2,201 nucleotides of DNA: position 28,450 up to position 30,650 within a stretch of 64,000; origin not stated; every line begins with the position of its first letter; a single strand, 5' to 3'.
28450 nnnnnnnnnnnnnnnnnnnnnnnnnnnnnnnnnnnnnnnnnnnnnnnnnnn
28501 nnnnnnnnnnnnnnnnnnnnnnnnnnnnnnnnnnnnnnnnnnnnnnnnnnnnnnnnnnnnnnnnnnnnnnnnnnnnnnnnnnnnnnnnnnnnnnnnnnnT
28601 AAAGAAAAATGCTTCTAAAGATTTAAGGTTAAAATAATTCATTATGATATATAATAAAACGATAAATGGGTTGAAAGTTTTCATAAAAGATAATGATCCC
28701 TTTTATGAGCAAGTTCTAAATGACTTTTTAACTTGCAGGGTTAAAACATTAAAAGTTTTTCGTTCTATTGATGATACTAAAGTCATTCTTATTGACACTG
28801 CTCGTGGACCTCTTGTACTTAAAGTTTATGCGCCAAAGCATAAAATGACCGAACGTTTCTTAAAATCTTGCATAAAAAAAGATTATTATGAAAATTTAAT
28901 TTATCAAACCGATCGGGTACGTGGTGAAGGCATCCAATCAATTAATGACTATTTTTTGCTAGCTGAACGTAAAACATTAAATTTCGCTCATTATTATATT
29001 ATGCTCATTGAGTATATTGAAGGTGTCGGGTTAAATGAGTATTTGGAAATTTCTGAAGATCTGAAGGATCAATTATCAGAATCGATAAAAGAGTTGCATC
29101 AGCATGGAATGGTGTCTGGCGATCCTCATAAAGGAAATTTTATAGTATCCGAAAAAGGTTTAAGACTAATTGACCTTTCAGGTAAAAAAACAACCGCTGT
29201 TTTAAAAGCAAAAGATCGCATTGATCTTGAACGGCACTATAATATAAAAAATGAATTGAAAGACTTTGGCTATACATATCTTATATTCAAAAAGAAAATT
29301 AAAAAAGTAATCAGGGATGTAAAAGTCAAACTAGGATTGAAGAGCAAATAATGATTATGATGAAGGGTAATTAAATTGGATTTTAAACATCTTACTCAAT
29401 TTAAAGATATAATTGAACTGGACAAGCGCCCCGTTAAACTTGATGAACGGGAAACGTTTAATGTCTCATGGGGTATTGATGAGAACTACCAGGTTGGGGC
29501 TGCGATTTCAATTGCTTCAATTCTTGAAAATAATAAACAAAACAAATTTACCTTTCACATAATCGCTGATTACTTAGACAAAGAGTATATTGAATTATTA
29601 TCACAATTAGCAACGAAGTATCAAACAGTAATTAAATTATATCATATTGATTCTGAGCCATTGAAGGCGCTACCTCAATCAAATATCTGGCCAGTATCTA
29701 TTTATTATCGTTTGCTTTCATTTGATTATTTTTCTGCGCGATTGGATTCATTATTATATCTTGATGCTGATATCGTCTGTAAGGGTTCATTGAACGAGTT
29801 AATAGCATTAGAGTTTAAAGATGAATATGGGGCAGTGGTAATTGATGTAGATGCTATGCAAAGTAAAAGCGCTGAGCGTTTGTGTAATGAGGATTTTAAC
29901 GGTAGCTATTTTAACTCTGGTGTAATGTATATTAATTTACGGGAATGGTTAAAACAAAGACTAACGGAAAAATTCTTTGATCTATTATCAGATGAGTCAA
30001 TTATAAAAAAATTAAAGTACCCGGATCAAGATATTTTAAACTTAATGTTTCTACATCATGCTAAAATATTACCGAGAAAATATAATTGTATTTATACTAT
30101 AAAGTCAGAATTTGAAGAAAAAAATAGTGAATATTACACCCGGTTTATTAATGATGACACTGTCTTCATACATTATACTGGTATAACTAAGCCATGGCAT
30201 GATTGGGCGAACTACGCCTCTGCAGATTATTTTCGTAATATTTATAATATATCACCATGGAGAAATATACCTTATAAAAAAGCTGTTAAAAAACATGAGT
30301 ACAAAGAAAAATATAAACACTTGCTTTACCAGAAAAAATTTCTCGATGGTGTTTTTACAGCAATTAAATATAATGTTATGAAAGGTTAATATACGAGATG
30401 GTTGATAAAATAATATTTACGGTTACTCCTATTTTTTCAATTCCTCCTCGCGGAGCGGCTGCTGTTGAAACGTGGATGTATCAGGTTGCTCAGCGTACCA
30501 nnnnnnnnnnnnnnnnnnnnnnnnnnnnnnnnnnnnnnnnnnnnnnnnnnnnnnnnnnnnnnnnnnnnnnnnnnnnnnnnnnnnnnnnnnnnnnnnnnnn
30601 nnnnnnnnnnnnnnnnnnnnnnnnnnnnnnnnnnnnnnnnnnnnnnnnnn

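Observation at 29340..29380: waaJ-like gene appears to lack an ATG start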

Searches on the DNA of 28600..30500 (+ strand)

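Call 3: search_dna_similar(query=window:28600-30500:+, collection=ecoli_genomes, mode=near, max_rows=25, rows=spread)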
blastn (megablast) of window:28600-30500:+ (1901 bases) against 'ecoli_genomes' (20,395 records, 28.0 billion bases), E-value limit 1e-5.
Records with a match: 1364; places in all: 1364; records where one place covers at least 80% of the query: 1364.
Genomes with a match: 1364 of 5426; with a place that covers at least 80% of the query: 1364. Places per genome that has any: lowest 1, median 1, highest 1. On chromosomes: 1364 places; on plasmids: 0.
Best place of each record, by identity: >=99% 1118; 95-99% 234; 90-95% 12.
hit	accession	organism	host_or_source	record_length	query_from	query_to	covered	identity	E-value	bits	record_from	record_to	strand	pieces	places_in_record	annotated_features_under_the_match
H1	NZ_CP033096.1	Escherichia coli strain CP53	pig feces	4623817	1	1901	100%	100.0%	0e+0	3511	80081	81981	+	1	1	UDP-glucose--(galactosyl) LPS alpha1,2-glucosyltransferase | rfaY: lipopolysaccharide core heptose(II) kinase RfaY | lipopolysaccharide N-acetylglucosaminyltransferase | waaO: lipopolysaccharide 3-alpha-galactosyltransferase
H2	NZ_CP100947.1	Escherichia coli strain ET490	Hoplobatrachus rugulosus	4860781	1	1901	100%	100.0%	0e+0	3511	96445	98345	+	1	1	UDP-glucose--(galactosyl) LPS alpha1,2-glucosyltransferase | rfaY: lipopolysaccharide core heptose(II) kinase RfaY | lipopolysaccharide N-acetylglucosaminyltransferase | waaO: lipopolysaccharide 3-alpha-galactosyltransferase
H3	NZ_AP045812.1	Escherichia coli strain 23CRST042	Homo sapiens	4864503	1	1901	100%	100.0%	0e+0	3511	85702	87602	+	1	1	UDP-glucose--(galactosyl) LPS alpha1,2-glucosyltransferase | rfaY: lipopolysaccharide core heptose(II) kinase RfaY | lipopolysaccharide N-acetylglucosaminyltransferase | waaO: lipopolysaccharide 3-alpha-galactosyltransferase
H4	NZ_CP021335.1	Escherichia coli strain 95JB1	fecal sample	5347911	1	1901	100%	99.9%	0e+0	3506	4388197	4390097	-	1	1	UDP-glucose--(galactosyl) LPS alpha1,2-glucosyltransferase | rfaY: lipopolysaccharide core heptose(II) kinase RfaY | lipopolysaccharide N-acetylglucosaminyltransferase | waaO: lipopolysaccharide 3-alpha-galactosyltransferase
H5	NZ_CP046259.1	Escherichia coli strain ECO2947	Homo sapiens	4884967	1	1901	100%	99.9%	0e+0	3506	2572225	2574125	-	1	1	UDP-glucose--(galactosyl) LPS alpha1,2-glucosyltransferase | rfaY: lipopolysaccharide core heptose(II) kinase RfaY | lipopolysaccharide N-acetylglucosaminyltransferase | waaO: lipopolysaccharide 3-alpha-galactosyltransferase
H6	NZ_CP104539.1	Escherichia coli strain E6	Poultry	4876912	1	1901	100%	99.9%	0e+0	3506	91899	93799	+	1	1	UDP-glucose--(galactosyl) LPS alpha1,2-glucosyltransferase | rfaY: lipopolysaccharide core heptose(II) kinase RfaY | lipopolysaccharide N-acetylglucosaminyltransferase | waaO: lipopolysaccharide 3-alpha-galactosyltransferase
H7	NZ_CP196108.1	Escherichia coli strain EC1908157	Homo sapiens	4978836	1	1901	100%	99.9%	0e+0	3506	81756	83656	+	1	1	UDP-glucose--(galactosyl) LPS alpha1,2-glucosyltransferase | rfaY: lipopolysaccharide core heptose(II) kinase RfaY | lipopolysaccharide N-acetylglucosaminyltransferase | waaO: lipopolysaccharide 3-alpha-galactosyltransferase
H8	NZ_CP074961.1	Escherichia coli strain 01_3327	Homo sapiens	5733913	1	1901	100%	99.9%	0e+0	3506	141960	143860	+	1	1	UDP-glucose--(galactosyl) LPS alpha1,2-glucosyltransferase | rfaY: lipopolysaccharide core heptose(II) kinase RfaY | lipopolysaccharide N-acetylglucosaminyltransferase | waaO: lipopolysaccharide 3-alpha-galactosyltransferase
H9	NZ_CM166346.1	Escherichia coli strain CH4799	Homo sapiens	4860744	1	1901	100%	99.9%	0e+0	3506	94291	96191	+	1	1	UDP-glucose--(galactosyl) LPS alpha1,2-glucosyltransferase | rfaY: lipopolysaccharide core heptose(II) kinase RfaY | lipopolysaccharide N-acetylglucosaminyltransferase | waaO: lipopolysaccharide 3-alpha-galactosyltransferase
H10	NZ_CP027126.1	Escherichia coli strain AR_0374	missing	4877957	1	1901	100%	99.9%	0e+0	3500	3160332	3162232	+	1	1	UDP-glucose--(galactosyl) LPS alpha1,2-glucosyltransferase | rfaY: lipopolysaccharide core heptose(II) kinase RfaY | lipopolysaccharide N-acetylglucosaminyltransferase | waaO: lipopolysaccharide 3-alpha-galactosyltransferase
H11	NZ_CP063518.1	Escherichia coli strain EH01-18-02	Homo sapiens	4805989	1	1901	100%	99.9%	0e+0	3500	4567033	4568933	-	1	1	UDP-glucose--(galactosyl) LPS alpha1,2-glucosyltransferase | rfaY: lipopolysaccharide core heptose(II) kinase RfaY | lipopolysaccharide N-acetylglucosaminyltransferase | waaO: lipopolysaccharide 3-alpha-galactosyltransferase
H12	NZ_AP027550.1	Escherichia coli strain LR-51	Homo sapiens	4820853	1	1901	100%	99.9%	0e+0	3500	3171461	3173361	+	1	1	UDP-glucose--(galactosyl) LPS alpha1,2-glucosyltransferase | rfaY: lipopolysaccharide core heptose(II) kinase RfaY | lipopolysaccharide N-acetylglucosaminyltransferase | waaO: lipopolysaccharide 3-alpha-galactosyltransferase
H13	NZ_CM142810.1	Escherichia coli strain GPEC389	chicken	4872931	1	1901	100%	99.9%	0e+0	3500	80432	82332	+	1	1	UDP-glucose--(galactosyl) LPS alpha1,2-glucosyltransferase | rfaY: lipopolysaccharide core heptose(II) kinase RfaY | lipopolysaccharide N-acetylglucosaminyltransferase | waaO: lipopolysaccharide 3-alpha-galactosyltransferase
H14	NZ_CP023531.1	Escherichia coli strain FDAARGOS_401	Homo sapiens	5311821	1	1901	100%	99.8%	0e+0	3494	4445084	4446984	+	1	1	UDP-glucose--(galactosyl) LPS alpha1,2-glucosyltransferase | rfaY: lipopolysaccharide core heptose(II) kinase RfaY | lipopolysaccharide N-acetylglucosaminyltransferase | waaO: lipopolysaccharide 3-alpha-galactosyltransferase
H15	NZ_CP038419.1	Escherichia coli O157:H7 strain 2-6-2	cattle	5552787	1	1901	100%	99.8%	0e+0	3494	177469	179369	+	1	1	UDP-glucose--(galactosyl) LPS alpha1,2-glucosyltransferase | rfaY: lipopolysaccharide core heptose(II) kinase RfaY | lipopolysaccharide N-acetylglucosaminyltransferase | waaO: lipopolysaccharide 3-alpha-galactosyltransferase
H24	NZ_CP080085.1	Escherichia coli strain 19SZHZ869Rt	Homo sapiens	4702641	1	1901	100%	98.2%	0e+0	3317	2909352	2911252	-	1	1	glycosyltransferase family 8 protein | rfaY: lipopolysaccharide core heptose(II) kinase RfaY | lipopolysaccharide N-acetylglucosaminyltransferase | waaO: lipopolysaccharide 3-alpha-galactosyltransferase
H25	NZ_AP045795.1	Escherichia coli strain 23CRST028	Homo sapiens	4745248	1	1901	100%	94.9%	0e+0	2974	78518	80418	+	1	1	UDP-glucose--(galactosyl) LPS alpha1,2-glucosyltransferase | rfaY: lipopolysaccharide core heptose(II) kinase RfaY | lipopolysaccharide N-acetylglucosaminyltransferase | waaO: lipopolysaccharide 3-alpha-galactosyltransferase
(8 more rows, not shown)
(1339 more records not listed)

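Call 5: get_annotated_region(hit=H1, flank=3500)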
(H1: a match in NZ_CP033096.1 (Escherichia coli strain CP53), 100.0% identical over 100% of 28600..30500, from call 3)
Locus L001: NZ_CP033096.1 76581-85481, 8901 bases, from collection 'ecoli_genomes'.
description: Escherichia coli strain CP53 chromosome, complete genome
organism: Escherichia coli strain CP53 (NCBI taxid 562)
replicon: chromosome; assembly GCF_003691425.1
host: -; source: pig feces; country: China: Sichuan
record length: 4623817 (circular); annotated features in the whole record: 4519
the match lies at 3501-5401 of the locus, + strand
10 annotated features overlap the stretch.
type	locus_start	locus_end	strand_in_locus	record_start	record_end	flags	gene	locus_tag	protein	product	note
CDS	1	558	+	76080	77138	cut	rfaQ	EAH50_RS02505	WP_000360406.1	lipopolysaccharide core heptosyltransferase RfaQ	-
CDS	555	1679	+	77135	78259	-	waaG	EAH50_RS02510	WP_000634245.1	glycosyltransferase family 4 protein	-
CDS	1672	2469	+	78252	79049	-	rfaP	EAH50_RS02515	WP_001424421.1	lipopolysaccharide core heptose(I) kinase RfaP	-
CDS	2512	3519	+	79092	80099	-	waaO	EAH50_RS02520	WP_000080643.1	lipopolysaccharide 3-alpha-galactosyltransferase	-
CDS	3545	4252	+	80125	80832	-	rfaY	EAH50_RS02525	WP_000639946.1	lipopolysaccharide core heptose(II) kinase RfaY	-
CDS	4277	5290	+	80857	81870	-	-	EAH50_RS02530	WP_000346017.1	UDP-glucose--(galactosyl) LPS alpha1,2-glucosyltransferase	-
CDS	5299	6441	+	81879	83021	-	-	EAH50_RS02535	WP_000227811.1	lipopolysaccharide N-acetylglucosaminyltransferase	-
CDS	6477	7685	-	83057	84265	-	rfaL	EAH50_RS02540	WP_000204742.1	O-antigen ligase RfaL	-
CDS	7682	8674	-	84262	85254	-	rfaC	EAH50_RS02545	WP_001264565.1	lipopolysaccharide heptosyltransferase RfaC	-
CDS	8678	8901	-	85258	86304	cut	rfaF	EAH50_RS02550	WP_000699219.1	ADP-heptose--LPS heptosyltransferase RfaF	-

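Call 6: get_annotated_region(hit=H15, flank=500)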
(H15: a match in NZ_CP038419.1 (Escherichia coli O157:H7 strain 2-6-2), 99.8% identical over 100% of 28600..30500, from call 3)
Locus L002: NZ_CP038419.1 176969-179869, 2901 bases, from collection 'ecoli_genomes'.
description: Escherichia coli O157:H7 strain 2-6-2 chromosome, complete genome
organism: Escherichia coli O157:H7 strain 2-6-2 (NCBI taxid 83334)
replicon: chromosome; assembly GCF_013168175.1
host: cattle; source: cattle feces; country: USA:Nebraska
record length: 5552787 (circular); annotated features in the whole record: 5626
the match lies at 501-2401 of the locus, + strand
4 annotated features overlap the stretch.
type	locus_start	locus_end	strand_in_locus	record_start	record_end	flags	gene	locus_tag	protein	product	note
CDS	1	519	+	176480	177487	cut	waaO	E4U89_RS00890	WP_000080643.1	lipopolysaccharide 3-alpha-galactosyltransferase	-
CDS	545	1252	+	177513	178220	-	rfaY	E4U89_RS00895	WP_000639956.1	lipopolysaccharide core heptose(II) kinase RfaY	-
CDS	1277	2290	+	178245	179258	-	-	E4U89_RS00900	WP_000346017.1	UDP-glucose--(galactosyl) LPS alpha1,2-glucosyltransferase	-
CDS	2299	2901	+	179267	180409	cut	-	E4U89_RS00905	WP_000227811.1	lipopolysaccharide N-acetylglucosaminyltransferase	-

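Call 7: get_annotated_region(hit=H24, flank=500)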
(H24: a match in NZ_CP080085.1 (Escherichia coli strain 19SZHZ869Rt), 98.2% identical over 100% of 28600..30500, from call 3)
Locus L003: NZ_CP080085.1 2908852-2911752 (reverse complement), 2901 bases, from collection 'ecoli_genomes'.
description: Escherichia coli strain 19SZHZ869Rt chromosome, complete genome
organism: Escherichia coli strain 19SZHZ869Rt (NCBI taxid 562)
replicon: chromosome; assembly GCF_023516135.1
host: Homo sapiens; source: Human feces; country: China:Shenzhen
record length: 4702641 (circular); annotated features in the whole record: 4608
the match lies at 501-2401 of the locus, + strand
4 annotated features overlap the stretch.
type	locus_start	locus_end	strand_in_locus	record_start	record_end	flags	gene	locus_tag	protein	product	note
CDS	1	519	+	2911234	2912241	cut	waaO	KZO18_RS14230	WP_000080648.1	lipopolysaccharide 3-alpha-galactosyltransferase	-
CDS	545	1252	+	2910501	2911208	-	rfaY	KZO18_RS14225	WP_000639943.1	lipopolysaccharide core heptose(II) kinase RfaY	-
CDS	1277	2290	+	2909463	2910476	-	-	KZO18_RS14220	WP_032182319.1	glycosyltransferase family 8 protein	-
CDS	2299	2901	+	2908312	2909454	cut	-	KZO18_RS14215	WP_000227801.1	lipopolysaccharide N-acetylglucosaminyltransferase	-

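Call 8: get_annotated_region(hit=H25, flank=500)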
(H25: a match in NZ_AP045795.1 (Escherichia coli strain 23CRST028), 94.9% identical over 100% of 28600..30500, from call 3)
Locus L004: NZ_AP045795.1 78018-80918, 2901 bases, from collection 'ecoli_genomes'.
description: Escherichia coli strain 23CRST028 chromosome, complete genome
organism: Escherichia coli strain 23CRST028 (NCBI taxid 562)
replicon: chromosome; assembly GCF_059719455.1
host: Homo sapiens; source: feces; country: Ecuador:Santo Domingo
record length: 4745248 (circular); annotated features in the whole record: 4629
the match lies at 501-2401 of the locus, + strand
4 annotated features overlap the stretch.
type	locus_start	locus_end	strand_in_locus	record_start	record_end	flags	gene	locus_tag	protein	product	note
CDS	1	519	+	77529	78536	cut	waaO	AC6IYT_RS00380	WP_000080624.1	lipopolysaccharide 3-alpha-galactosyltransferase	-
CDS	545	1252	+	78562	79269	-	rfaY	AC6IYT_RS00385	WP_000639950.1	lipopolysaccharide core heptose(II) kinase RfaY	-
CDS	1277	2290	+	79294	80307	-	-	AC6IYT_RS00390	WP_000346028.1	UDP-glucose--(galactosyl) LPS alpha1,2-glucosyltransferase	-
CDS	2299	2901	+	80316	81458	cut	-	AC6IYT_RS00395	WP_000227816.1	lipopolysaccharide N-acetylglucosaminyltransferase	-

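Call 10: search_dna_similar(query=window:29200-29700:+, collection=ecoli_genomes, mode=distant, max_rows=40, rows=spread)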
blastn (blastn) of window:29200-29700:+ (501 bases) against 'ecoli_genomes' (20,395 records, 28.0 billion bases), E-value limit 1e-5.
Records with a match: 1364; places in all: 1366; records where one place covers at least 80% of the query: 1362.
Genomes with a match: 1364 of 5426; with a place that covers at least 80% of the query: 1362. Places per genome that has any: lowest 1, median 1, highest 2. On chromosomes: 1366 places; on plasmids: 0.
Best place of each record, by identity: >=99% 1316; 95-99% 36; 90-95% 12.
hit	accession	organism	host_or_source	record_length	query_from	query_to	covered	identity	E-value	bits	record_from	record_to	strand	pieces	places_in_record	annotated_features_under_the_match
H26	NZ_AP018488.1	Escherichia coli O157:H7 strain PV15-279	Homo sapiens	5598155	1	501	100%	100.0%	0e+0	904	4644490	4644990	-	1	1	glycosyltransferase family 8 protein | rfaY: lipopolysaccharide core heptose(II) kinase RfaY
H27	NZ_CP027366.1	Escherichia coli strain 89-3156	missing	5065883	1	501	100%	100.0%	0e+0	904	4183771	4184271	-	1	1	UDP-glucose--(galactosyl) LPS alpha1,2-glucosyltransferase | rfaY: lipopolysaccharide core heptose(II) kinase RfaY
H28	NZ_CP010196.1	Escherichia coli strain M9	mouse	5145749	1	501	100%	100.0%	0e+0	904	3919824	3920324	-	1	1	UDP-glucose--(galactosyl) LPS alpha1,2-glucosyltransferase | rfaY: lipopolysaccharide core heptose(II) kinase RfaY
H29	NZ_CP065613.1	Escherichia coli strain FDAARGOS_944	missing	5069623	1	501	100%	100.0%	0e+0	904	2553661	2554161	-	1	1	UDP-glucose--(galactosyl) LPS alpha1,2-glucosyltransferase | rfaY: lipopolysaccharide core heptose(II) kinase RfaY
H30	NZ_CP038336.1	Escherichia coli O157:H7 strain LSU61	Deer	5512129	1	501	100%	100.0%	0e+0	904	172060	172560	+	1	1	UDP-glucose--(galactosyl) LPS alpha1,2-glucosyltransferase | rfaY: lipopolysaccharide core heptose(II) kinase RfaY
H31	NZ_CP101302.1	Escherichia coli strain 2000-3039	Homo sapiens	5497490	1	501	100%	100.0%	0e+0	904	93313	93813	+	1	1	UDP-glucose--(galactosyl) LPS alpha1,2-glucosyltransferase | rfaY: lipopolysaccharide core heptose(II) kinase RfaY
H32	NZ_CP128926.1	Escherichia coli strain TUM9812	missing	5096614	1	501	100%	100.0%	0e+0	904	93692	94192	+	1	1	glycosyltransferase family 8 protein | rfaY: lipopolysaccharide core heptose(II) kinase RfaY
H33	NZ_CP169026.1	Escherichia coli strain UTME-2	beef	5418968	1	501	100%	100.0%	0e+0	904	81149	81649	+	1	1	UDP-glucose--(galactosyl) LPS alpha1,2-glucosyltransferase | rfaY: lipopolysaccharide core heptose(II) kinase RfaY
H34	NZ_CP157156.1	Escherichia coli strain UTAK-4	Bos taurus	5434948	1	501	100%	100.0%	0e+0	904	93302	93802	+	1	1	UDP-glucose--(galactosyl) LPS alpha1,2-glucosyltransferase | rfaY: lipopolysaccharide core heptose(II) kinase RfaY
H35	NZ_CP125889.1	Escherichia coli strain EPSSH018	missing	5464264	1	501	100%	100.0%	0e+0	904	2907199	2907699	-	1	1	UDP-glucose--(galactosyl) LPS alpha1,2-glucosyltransferase | rfaY: lipopolysaccharide core heptose(II) kinase RfaY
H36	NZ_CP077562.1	Escherichia coli O111:H8 strain 9662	Homo sapiens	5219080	1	501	100%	100.0%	0e+0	904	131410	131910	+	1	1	UDP-glucose--(galactosyl) LPS alpha1,2-glucosyltransferase | rfaY: lipopolysaccharide core heptose(II) kinase RfaY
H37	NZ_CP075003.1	Escherichia coli strain 6817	Homo sapiens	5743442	1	501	100%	100.0%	0e+0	904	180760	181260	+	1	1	UDP-glucose--(galactosyl) LPS alpha1,2-glucosyltransferase | rfaY: lipopolysaccharide core heptose(II) kinase RfaY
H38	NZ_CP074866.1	Escherichia coli strain 2013C_3653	Homo sapiens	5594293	1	501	100%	100.0%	0e+0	904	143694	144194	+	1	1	UDP-glucose--(galactosyl) LPS alpha1,2-glucosyltransferase | rfaY: lipopolysaccharide core heptose(II) kinase RfaY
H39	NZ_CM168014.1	Escherichia coli strain PEC240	Sus scrofa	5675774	1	501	100%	100.0%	0e+0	904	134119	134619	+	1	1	UDP-glucose--(galactosyl) LPS alpha1,2-glucosyltransferase | rfaY: lipopolysaccharide core heptose(II) kinase RfaY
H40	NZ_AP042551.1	Escherichia coli strain OkiPb01691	bovine feces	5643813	1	501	100%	100.0%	0e+0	904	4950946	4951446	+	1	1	UDP-glucose--(galactosyl) LPS alpha1,2-glucosyltransferase | rfaY: lipopolysaccharide core heptose(II) kinase RfaY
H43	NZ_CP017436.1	Escherichia coli O157:H7 strain 2149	Cattle Hide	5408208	1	501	100%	99.8%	0e+0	900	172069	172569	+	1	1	UDP-glucose--(galactosyl) LPS alpha1,2-glucosyltransferase | rfaY: lipopolysaccharide core heptose(II) kinase RfaY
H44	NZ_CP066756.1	Escherichia coli O157:H7 strain ECP19-798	missing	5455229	1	501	100%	99.8%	0e+0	900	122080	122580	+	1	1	UDP-glucose--(galactosyl) LPS alpha1,2-glucosyltransferase | rfaY: lipopolysaccharide core heptose(II) kinase RfaY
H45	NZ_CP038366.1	Escherichia coli O157:H7 strain F6667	missing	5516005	1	501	100%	99.8%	0e+0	900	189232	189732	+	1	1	UDP-glucose--(galactosyl) LPS alpha1,2-glucosyltransferase | rfaY: lipopolysaccharide core heptose(II) kinase RfaY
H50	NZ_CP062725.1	Escherichia coli O157:H7 strain Z1813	Homo sapiens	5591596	1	501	100%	99.8%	0e+0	900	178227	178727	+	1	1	UDP-glucose--(galactosyl) LPS alpha1,2-glucosyltransferase | rfaY: lipopolysaccharide core heptose(II) kinase RfaY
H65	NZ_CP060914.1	Escherichia coli strain EC18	Homo sapiens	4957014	202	501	60%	100.0%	7e-151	542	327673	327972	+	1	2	glycosyltransferase family 8 protein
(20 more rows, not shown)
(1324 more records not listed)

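Call 22: search_dna_similar(query=window:29357-29396:+, collection=ecoli_genomes, mode=near, max_rows=5, max_evalue=0.01)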
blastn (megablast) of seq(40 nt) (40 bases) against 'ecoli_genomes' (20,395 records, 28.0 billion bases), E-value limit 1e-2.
Records with a match: 1351; places in all: 1351; records where one place covers at least 80% of the query: 1351.
Genomes with a match: 1351 of 5426; with a place that covers at least 80% of the query: 1351. Places per genome that has any: lowest 1, median 1, highest 1. On chromosomes: 1351 places; on plasmids: 0.
Best place of each record, by identity: >=99% 1146; 95-99% 205.
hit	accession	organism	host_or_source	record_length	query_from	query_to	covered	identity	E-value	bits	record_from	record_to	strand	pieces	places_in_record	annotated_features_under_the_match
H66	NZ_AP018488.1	Escherichia coli O157:H7 strain PV15-279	Homo sapiens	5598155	1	40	100%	100.0%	9e-12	75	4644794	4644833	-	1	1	glycosyltransferase family 8 protein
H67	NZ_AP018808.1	Escherichia coli strain E2865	Bos taurus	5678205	1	40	100%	100.0%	9e-12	75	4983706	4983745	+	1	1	UDP-glucose--(galactosyl) LPS alpha1,2-glucosyltransferase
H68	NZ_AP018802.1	Escherichia coli strain E2863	Bos taurus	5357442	1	40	100%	100.0%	9e-12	75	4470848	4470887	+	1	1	UDP-glucose--(galactosyl) LPS alpha1,2-glucosyltransferase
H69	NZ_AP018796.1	Escherichia coli strain E2855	Bos taurus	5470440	1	40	100%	100.0%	9e-12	75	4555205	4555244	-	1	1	UDP-glucose--(galactosyl) LPS alpha1,2-glucosyltransferase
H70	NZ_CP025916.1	Escherichia coli strain 120899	Homo sapiens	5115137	1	40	100%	100.0%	9e-12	75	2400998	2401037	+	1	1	UDP-glucose--(galactosyl) LPS alpha1,2-glucosyltransferase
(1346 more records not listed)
